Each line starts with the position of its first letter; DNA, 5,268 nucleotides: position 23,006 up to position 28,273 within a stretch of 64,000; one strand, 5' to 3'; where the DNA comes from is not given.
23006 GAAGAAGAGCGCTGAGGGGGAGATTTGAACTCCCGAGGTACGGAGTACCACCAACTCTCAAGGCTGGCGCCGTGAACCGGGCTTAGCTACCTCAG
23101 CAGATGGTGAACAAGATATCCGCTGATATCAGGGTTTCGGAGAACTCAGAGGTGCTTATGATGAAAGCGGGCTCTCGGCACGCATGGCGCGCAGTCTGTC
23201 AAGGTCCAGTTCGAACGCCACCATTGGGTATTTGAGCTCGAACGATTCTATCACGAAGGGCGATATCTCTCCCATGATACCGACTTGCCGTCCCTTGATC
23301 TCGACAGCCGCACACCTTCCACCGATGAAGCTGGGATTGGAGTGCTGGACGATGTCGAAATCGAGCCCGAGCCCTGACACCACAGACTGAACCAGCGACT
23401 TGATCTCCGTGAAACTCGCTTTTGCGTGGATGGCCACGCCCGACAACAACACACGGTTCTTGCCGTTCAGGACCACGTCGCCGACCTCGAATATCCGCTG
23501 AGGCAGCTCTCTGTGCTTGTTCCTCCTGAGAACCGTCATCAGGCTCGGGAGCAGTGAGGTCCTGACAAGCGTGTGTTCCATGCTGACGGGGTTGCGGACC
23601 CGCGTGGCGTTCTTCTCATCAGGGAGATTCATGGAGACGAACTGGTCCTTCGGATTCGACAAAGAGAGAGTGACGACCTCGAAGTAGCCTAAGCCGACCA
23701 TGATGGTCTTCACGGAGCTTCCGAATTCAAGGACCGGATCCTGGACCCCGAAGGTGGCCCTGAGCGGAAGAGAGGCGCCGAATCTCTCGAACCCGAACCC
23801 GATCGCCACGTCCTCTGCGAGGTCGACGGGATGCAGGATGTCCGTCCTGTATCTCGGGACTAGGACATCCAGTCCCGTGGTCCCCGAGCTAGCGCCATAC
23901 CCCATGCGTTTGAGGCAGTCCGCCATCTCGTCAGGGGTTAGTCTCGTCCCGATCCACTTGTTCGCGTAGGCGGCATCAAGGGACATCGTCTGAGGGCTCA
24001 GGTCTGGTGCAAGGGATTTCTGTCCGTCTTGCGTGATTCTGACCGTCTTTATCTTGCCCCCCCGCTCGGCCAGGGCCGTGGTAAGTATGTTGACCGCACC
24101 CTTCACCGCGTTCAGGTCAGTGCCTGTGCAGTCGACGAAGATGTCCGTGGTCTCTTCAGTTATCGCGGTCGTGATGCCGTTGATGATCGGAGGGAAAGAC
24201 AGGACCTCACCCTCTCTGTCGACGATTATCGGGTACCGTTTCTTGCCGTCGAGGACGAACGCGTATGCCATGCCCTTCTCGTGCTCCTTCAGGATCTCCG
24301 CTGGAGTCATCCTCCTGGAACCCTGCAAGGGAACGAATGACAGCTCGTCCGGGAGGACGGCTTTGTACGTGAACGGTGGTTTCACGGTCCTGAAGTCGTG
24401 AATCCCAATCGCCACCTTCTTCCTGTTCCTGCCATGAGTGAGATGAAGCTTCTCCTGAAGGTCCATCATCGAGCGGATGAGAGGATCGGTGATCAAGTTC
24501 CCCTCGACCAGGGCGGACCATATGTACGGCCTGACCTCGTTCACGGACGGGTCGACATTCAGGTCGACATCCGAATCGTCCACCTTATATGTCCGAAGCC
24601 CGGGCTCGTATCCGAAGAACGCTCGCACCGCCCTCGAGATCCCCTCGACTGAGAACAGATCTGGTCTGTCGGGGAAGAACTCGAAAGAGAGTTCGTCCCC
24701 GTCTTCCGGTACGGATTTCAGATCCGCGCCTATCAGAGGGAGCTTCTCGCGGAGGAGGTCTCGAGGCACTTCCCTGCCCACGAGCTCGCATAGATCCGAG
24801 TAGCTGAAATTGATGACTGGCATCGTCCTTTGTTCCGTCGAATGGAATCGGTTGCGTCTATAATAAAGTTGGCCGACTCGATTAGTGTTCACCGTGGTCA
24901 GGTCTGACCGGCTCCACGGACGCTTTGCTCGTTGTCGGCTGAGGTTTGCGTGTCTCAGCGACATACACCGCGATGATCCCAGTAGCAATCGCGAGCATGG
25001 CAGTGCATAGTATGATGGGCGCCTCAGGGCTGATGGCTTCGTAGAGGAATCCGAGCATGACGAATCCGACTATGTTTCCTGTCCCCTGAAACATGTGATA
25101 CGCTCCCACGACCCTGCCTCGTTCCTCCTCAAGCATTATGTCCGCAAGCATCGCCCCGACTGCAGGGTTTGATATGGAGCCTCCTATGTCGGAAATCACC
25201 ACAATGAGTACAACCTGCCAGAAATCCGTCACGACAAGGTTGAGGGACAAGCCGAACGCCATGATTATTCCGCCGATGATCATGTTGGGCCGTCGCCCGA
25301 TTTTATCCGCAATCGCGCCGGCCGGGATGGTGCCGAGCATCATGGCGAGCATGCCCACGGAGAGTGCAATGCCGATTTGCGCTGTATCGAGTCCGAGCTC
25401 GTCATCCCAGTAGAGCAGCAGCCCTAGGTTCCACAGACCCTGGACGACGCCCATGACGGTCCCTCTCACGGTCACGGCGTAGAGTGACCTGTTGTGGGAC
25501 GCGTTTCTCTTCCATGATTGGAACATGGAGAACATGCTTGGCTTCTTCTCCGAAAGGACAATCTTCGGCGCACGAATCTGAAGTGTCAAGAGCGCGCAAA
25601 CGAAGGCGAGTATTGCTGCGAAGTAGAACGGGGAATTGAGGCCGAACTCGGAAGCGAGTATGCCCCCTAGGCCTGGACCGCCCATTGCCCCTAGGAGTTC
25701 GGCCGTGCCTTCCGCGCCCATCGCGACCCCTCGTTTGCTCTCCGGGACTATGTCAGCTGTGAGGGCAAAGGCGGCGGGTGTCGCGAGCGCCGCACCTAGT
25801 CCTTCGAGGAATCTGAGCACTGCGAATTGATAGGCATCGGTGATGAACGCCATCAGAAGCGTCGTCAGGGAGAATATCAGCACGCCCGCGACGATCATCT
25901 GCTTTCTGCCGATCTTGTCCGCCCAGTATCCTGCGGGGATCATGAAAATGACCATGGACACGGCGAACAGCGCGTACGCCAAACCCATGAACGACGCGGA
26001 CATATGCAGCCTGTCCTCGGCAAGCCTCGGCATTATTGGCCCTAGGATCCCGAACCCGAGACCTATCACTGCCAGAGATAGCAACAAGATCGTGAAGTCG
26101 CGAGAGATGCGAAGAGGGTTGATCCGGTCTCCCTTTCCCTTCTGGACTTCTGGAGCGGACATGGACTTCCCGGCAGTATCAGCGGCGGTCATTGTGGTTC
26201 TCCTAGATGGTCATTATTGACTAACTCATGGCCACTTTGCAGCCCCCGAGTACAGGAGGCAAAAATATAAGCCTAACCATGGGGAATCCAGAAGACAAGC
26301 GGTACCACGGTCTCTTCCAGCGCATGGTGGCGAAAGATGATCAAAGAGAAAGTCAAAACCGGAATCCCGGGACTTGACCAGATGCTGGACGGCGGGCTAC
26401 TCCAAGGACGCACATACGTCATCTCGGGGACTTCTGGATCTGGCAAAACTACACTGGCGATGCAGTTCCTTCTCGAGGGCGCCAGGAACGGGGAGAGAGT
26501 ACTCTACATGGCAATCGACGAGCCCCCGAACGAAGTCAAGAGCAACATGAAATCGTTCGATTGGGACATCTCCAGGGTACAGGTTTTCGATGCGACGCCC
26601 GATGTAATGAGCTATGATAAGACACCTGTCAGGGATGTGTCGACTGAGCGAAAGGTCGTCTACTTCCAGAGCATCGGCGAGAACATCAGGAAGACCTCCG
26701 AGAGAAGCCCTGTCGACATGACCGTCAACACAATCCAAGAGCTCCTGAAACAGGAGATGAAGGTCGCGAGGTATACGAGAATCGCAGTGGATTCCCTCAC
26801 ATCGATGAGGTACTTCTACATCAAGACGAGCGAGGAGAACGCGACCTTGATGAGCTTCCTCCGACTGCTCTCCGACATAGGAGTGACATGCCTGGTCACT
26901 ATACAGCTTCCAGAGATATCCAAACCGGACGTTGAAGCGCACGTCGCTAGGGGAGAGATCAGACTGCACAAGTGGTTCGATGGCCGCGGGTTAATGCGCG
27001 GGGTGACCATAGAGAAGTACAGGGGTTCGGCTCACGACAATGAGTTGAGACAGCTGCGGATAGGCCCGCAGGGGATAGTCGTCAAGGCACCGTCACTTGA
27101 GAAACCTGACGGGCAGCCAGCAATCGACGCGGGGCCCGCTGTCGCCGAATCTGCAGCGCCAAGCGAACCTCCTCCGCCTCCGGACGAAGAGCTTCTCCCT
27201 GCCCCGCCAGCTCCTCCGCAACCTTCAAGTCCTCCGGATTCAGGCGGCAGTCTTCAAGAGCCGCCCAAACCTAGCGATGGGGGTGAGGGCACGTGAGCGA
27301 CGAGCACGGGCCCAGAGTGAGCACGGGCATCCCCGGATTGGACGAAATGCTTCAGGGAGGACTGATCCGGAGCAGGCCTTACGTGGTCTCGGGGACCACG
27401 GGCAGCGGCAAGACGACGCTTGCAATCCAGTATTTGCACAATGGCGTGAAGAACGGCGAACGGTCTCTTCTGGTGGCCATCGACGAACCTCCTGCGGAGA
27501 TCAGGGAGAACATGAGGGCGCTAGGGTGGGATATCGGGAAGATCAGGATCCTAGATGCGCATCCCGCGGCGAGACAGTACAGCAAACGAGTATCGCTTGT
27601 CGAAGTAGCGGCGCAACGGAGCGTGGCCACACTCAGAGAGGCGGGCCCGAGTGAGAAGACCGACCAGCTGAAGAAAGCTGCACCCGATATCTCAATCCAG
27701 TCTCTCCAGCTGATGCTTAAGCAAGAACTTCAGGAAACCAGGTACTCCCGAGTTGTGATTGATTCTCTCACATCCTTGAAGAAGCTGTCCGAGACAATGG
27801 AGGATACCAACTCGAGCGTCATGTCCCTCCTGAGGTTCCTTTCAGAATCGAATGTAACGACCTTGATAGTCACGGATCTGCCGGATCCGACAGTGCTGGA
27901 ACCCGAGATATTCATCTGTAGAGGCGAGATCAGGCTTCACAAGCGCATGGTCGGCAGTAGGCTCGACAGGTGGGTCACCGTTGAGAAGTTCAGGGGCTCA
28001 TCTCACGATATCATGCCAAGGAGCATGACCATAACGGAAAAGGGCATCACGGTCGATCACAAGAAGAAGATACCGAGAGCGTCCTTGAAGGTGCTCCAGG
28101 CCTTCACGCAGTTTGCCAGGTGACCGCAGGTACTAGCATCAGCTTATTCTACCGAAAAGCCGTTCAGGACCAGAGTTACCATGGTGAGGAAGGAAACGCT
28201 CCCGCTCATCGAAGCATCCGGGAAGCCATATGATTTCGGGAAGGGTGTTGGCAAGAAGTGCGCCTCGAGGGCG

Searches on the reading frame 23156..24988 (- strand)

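Call 46: search_protein_families(library=pfam, proteins=[window:23156-24988:-], max_evalue=0.00001)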
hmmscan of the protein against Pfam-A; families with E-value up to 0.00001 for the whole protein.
window:23156-24988:- (610 aa): 3 families
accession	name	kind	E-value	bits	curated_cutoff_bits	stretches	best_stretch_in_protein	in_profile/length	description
PF17759.6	tRNA_synthFbeta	-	7e-44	150.3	22.4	1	412-596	11-214/214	Phenylalanyl tRNA synthetase beta chain CLM domain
PF03484.21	B5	-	1.6e-20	73.5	28.6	1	336-400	2-67/67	tRNA synthetase B5 domain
PF03483.22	B3_4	-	1.4e-08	35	29.3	1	169-297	34-134/174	B3/4 domain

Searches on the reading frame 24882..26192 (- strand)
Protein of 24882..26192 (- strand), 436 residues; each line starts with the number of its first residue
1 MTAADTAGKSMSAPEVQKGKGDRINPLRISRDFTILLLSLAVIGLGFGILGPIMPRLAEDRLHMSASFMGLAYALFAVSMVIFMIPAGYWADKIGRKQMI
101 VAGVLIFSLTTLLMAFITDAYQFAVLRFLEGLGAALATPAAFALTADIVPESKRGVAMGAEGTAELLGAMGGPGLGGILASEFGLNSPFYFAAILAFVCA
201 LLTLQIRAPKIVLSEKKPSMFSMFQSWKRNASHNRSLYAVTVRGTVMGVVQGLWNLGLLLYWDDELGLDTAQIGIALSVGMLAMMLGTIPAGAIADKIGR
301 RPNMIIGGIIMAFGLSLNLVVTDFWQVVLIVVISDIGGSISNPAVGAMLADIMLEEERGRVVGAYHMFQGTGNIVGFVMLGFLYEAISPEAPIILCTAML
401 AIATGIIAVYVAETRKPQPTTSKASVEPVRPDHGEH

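Call 26: search_protein_families(library=pfam, proteins=[window:24882-26192:-], max_evalue=0.01)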
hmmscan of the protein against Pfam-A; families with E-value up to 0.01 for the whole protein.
window:24882-26192:- (436 aa): 7 families
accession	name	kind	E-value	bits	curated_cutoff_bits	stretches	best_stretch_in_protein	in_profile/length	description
PF07690.21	MFS_1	-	7.2e-69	232.8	33.4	2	36-231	1-200/347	Major Facilitator Superfamily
PF12832.13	MFS_1_like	-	1.1e-16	61.4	25.2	2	265-418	28-185/373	MFS_1 like family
PF13347.12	MFS_2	-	1.2e-16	60.8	27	2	191-353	177-343/427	MFS/sugar transport protein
PF00083.30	Sugar_tr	-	3.2e-16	59.7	22.3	2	65-202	44-188/452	Sugar (and other) transporter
PF05977.19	MFS_3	-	7.4e-15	54.8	27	2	64-277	42-260/524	Transmembrane secretion effector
PF03209.21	PUCC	-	1.7e-06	27.8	21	2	321-429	83-195/401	PUCC protein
PF05631.20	MFS_5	-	0.0031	16.9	25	1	247-340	44-133/356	Sugar-tranasporters, 12 TM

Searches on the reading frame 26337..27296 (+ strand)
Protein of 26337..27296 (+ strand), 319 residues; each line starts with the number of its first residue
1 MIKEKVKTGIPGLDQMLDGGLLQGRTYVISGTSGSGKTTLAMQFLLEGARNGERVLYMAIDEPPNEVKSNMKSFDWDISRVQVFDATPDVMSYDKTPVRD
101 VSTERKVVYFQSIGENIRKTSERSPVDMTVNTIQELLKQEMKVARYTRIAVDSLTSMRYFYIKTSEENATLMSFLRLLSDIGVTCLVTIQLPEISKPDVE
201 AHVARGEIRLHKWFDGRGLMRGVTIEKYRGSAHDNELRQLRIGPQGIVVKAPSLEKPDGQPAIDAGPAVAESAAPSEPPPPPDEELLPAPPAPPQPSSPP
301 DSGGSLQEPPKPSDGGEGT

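Call 26: search_protein_families(library=pfam, proteins=[window:26337-27296:+], max_evalue=0.01)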
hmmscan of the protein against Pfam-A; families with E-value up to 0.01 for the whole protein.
window:26337-27296:+ (319 aa): 17 families
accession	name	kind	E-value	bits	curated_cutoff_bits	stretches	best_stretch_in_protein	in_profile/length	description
PF06745.19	ATPase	-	5.9e-44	150.6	26.6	1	6-251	1-228/231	KaiC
PF05625.17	PAXNEB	-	1.2e-07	31.5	28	1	115-181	168-233/366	PAXNEB protein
PF25199.1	nSTAND_NTPase5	-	6e-05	23.3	34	1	24-67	41-85/145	Novel STAND NTPase 5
PF20720.3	nSTAND3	-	6.1e-05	23.2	27.2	1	25-69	18-59/155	Novel STAND NTPase 3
PF13481.12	AAA_25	-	0.0002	21.5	27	1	7-73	16-93/195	AAA domain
PF01695.23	IstB_IS21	-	0.00035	20.6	24.1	1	28-121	96-187/238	IstB-like ATP binding protein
PF03796.21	DnaB_C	-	0.00036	20.5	27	1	6-84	2-80/255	DnaB-like helicase C terminal domain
PF13173.12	AAA_14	-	0.00062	20.2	27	1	25-70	3-47/129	AAA domain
PF07088.17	GvpD_P-loop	-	0.00086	19.7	24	1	23-102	9-90/189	GvpD gas vesicle protein, P-loop domain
PF13479.12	AAA_24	-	0.0016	18.8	27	1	25-160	3-79/195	AAA domain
PF01656.29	CbiA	-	0.0016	18.8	25.4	1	28-62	3-37/125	CobQ/CobB/MinD/ParA nucleotide binding domain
PF00005.33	ABC_tran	-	0.0026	18.8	25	1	21-57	8-44/137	ABC transporter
PF00154.27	RecA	-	0.0044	17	27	1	5-58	32-86/262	recA bacterial DNA recombination protein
PF00270.35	DEAD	-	0.0076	16.4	26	0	21-59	11-52/167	DEAD/DEAH box helicase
PF13555.12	AAA_29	-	0.0083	16.3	27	0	24-49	23-49/61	P-loop containing region of AAA domain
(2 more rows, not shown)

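Call 80: search_protein_families(library=ncbifam, proteins=[window:26337-27296:+], max_evalue=0.01)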
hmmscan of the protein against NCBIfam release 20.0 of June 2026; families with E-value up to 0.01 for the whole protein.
window:26337-27296:+ (319 aa): 21 families
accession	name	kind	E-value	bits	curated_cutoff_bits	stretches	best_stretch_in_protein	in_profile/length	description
NF006799.0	PRK09302.1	equivalog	6.1e-33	114.1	408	2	4-81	11-89/515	circadian clock protein KaiC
TIGR03877.1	thermo_KaiC_1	hypoth_equivalog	6.9e-30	104.3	307.25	1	4-251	2-234/238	KaiC domain-containing protein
TIGR03880.1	KaiC_arch_3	hypoth_equivalog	1.2e-25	90.4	249.45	2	9-80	1-72/224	KaiC domain-containing protein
TIGR03881.1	KaiC_arch_4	hypoth_equivalog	9.4e-23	81.1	247.8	1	5-251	2-230/231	KaiC domain-containing protein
TIGR02655.1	circ_KaiC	equivalog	3.2e-19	69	546.25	1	4-248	1-227/484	circadian clock protein KaiC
NF052589.1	ArlH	equivalog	1.5e-09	37.9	215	1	12-230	8-202/229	archaellum protein ArlH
TIGR00416.1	sms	equivalog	1.6e-08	33.8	403.05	1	4-84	74-154/454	DNA repair protein RadA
NF004723.0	PRK06067.1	subfamily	4.1e-08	33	194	1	5-81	15-91/243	flagellar accessory protein FlaH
TIGR03600.1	phage_DnaB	exception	4.6e-08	32.5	498.65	1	6-103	177-264/421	phage replicative helicase, DnaB family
NF006861.0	PRK09361.1-1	equivalog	6.3e-07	29.2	278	1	4-59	3-58/235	DNA repair and recombination protein RadB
TIGR03878.1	thermo_KaiC_2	hypoth_equivalog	2.5e-06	27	232.2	1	19-72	31-84/259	KaiC domain-containing protein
NF006320.0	PRK08533.1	equivalog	8.8e-06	25.5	215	1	13-80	13-80/230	flagellar accessory protein FlaH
TIGR02237.1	recomb_radB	equivalog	2.3e-05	24.4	172.4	1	13-86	1-76/210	DNA repair and recombination protein RadB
TIGR02012.1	tigrfam_recA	equivalog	0.00017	21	325.3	1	4-58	34-89/321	recombinase RecA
NF004629.0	PRK05973.1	equivalog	0.00028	20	156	1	20-81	60-121/237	DNA helicase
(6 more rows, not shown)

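Call 81: search_protein_families(library=padloc, proteins=[window:26337-27296:+], max_evalue=0.01)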
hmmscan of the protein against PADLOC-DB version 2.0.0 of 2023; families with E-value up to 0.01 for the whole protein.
window:26337-27296:+ (319 aa): 5 families
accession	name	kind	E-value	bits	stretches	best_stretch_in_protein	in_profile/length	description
PDLC04140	mad8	-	1.5e-07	29.2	1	23-167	26-148/314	mads_8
PDLC02350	AbiO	-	0.0004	17.3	1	24-150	192-312/468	AbiO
PDLC02372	Nhi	-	0.0055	13.4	1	25-94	200-265/470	-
PDLC05079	PDC-S73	-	0.007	13.2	0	25-52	192-219/752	-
PDLC04135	mad3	-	0.0088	13.6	0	24-68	22-76/374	mads_3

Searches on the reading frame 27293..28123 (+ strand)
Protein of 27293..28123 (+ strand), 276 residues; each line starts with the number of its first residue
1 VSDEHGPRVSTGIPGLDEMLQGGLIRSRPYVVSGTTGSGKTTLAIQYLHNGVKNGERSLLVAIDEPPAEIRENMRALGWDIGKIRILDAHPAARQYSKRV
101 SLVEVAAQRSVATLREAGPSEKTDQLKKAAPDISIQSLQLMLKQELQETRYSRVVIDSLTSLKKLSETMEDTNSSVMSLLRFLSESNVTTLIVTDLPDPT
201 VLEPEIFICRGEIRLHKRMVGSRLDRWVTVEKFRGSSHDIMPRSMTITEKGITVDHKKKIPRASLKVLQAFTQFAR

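Call 26: search_protein_families(library=pfam, proteins=[window:27293-28123:+], max_evalue=0.01)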
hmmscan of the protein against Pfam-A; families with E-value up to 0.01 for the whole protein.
window:27293-28123:+ (276 aa): 10 families
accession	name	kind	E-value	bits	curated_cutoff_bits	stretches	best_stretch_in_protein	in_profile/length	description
PF06745.19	ATPase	-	3.6e-48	164.4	26.6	1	9-258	1-230/231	KaiC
PF13481.12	AAA_25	-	9.3e-07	29.1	27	1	13-193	19-187/195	AAA domain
PF03796.21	DnaB_C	-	4.1e-05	23.5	27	1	9-178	2-156/255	DnaB-like helicase C terminal domain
PF05625.17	PAXNEB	-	8.7e-05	22.2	28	0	9-73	19-84/366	PAXNEB protein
PF13401.12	AAA_22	-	0.0017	19.1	27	1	29-166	7-98/130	AAA domain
PF01656.29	CbiA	-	0.0033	17.8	25.4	0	31-178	3-71/125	CobQ/CobB/MinD/ParA nucleotide binding domain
PF00154.27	RecA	-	0.0048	16.8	27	0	9-84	33-107/262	recA bacterial DNA recombination protein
PF00437.27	T2SSE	-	0.0064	15.6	24.9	0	31-71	146-183/370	Type II/IV secretion system protein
PF13173.12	AAA_14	-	0.0067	16.9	27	0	27-70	2-44/129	AAA domain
PF13479.12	AAA_24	-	0.0082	16.4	27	0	30-171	5-85/195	AAA domain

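Call 80: search_protein_families(library=ncbifam, proteins=[window:27293-28123:+], max_evalue=0.01)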
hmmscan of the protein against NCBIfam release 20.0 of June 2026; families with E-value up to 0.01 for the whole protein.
window:27293-28123:+ (276 aa): 21 families
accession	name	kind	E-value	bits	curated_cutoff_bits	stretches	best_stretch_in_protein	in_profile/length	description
NF006799.0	PRK09302.1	equivalog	3.5e-34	118.2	408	2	8-84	12-89/515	circadian clock protein KaiC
TIGR03877.1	thermo_KaiC_1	hypoth_equivalog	2.5e-32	112.3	307.25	1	8-259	3-237/238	KaiC domain-containing protein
TIGR03880.1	KaiC_arch_3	hypoth_equivalog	3.3e-26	92.2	249.45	2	12-82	1-71/224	KaiC domain-containing protein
TIGR03881.1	KaiC_arch_4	hypoth_equivalog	2.4e-21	76.5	247.8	1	8-254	2-228/231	KaiC domain-containing protein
TIGR02655.1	circ_KaiC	equivalog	8.4e-21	74.2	546.25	2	9-91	3-92/484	circadian clock protein KaiC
NF052589.1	ArlH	equivalog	1.7e-07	31.2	215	1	147-237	112-204/229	archaellum protein ArlH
NF004723.0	PRK06067.1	subfamily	7.8e-07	28.9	194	1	9-82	16-89/243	flagellar accessory protein FlaH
TIGR03600.1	phage_DnaB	exception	1e-06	28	498.65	1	9-95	177-263/421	phage replicative helicase, DnaB family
TIGR00416.1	sms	equivalog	4.6e-06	25.6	403.05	1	3-110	70-150/454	DNA repair protein RadA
NF008368.0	PRK11166.1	equivalog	5.3e-06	26.4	257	1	62-179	22-137/217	protein phosphatase CheZ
TIGR03878.1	thermo_KaiC_2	hypoth_equivalog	0.00014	21.3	232.2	0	134-194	115-173/259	KaiC domain-containing protein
NF004629.0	PRK05973.1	equivalog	0.00017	20.7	156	1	31-83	68-120/237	DNA helicase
TIGR02012.1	tigrfam_recA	equivalog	0.00055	19.4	325.3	1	8-83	35-109/321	recombinase RecA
TIGR03819.1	heli_sec_ATPase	hypoth_equivalog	0.00055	19.2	373.15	1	14-61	165-211/340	TadA family conjugal transfer-associated ATPase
NF006861.0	PRK09361.1-1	equivalog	0.0013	18.3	278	0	8-58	4-54/235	DNA repair and recombination protein RadB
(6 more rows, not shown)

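Call 81: search_protein_families(library=padloc, proteins=[window:27293-28123:+], max_evalue=0.01)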
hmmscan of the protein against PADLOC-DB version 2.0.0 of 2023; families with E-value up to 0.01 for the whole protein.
window:27293-28123:+ (276 aa): 2 families
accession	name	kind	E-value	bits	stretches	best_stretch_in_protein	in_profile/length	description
PDLC04140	mad8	-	1.1e-05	23.2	1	28-164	28-205/314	mads_8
PDLC02372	Nhi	-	0.0063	13.2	1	27-89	199-259/470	-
